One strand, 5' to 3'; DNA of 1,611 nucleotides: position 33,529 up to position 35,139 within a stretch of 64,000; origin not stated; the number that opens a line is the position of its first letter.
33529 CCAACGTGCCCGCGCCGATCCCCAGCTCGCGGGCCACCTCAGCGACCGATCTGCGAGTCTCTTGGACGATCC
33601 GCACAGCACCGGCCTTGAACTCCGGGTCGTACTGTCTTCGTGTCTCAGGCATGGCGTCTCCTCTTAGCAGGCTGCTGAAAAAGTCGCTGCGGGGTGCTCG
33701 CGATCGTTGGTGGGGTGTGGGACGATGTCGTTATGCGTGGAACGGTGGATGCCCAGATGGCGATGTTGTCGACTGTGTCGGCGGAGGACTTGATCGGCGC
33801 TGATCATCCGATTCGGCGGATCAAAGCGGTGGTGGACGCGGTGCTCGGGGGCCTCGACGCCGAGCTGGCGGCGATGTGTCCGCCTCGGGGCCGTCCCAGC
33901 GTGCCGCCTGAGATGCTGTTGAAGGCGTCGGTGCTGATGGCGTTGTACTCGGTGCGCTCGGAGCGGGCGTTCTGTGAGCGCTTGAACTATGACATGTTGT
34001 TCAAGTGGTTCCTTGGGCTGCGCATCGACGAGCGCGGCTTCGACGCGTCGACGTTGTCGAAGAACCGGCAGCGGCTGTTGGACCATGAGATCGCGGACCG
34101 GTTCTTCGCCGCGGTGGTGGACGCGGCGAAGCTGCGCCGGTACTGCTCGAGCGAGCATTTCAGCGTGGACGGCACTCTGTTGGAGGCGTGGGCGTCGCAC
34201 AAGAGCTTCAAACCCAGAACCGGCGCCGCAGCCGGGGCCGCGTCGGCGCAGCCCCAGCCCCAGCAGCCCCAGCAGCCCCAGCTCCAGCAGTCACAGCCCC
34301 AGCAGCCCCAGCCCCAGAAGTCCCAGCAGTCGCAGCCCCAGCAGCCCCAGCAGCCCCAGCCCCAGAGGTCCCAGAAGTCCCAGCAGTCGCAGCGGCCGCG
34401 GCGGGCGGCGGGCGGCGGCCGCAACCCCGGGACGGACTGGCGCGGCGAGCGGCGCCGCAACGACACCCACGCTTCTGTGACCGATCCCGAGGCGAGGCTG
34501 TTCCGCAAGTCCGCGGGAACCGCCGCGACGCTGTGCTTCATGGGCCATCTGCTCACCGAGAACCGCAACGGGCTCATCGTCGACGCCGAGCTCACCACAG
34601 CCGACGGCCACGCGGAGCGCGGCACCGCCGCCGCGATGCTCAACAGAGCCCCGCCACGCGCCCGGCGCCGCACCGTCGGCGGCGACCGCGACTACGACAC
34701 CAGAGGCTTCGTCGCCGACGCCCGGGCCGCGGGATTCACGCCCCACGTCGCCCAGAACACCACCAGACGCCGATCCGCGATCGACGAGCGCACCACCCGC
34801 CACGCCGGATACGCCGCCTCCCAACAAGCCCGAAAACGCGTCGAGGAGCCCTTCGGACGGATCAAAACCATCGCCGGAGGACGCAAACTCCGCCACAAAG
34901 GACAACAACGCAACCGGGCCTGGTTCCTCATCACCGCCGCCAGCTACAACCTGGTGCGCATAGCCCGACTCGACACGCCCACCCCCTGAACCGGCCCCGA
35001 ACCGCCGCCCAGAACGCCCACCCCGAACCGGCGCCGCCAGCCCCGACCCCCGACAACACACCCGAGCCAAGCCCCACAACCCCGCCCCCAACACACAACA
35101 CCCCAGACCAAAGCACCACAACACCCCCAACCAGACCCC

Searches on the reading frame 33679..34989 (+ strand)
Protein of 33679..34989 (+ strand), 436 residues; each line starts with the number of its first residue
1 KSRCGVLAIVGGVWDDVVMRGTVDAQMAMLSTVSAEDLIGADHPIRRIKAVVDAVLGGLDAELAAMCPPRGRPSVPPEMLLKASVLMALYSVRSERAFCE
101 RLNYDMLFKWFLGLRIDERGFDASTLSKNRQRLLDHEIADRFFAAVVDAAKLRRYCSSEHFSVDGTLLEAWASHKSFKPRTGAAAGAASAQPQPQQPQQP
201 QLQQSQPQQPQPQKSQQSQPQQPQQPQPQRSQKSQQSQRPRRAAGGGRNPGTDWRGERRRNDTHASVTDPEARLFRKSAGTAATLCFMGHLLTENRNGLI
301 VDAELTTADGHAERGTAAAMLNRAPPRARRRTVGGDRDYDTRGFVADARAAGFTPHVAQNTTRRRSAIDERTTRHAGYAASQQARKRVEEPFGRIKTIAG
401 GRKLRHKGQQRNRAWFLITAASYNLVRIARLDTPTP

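Call 64: search_protein_families(library=pfam, proteins=[window:33679-34989:+], max_evalue=0.0001)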
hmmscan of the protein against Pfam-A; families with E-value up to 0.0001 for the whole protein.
window:33679-34989:+ (436 aa): 3 families
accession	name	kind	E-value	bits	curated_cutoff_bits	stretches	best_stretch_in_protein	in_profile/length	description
PF05598.16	DUF772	-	1.7e-23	82.8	23.1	1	71-146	1-74/74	Transposase domain (DUF772)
PF01609.27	DDE_Tnp_1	-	6.3e-16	59.2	23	1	276-425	25-200/200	Transposase DDE domain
PF13751.12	DDE_Tnp_1_6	-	5.3e-07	30.4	25.1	1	362-428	58-124/125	Transposase DDE domain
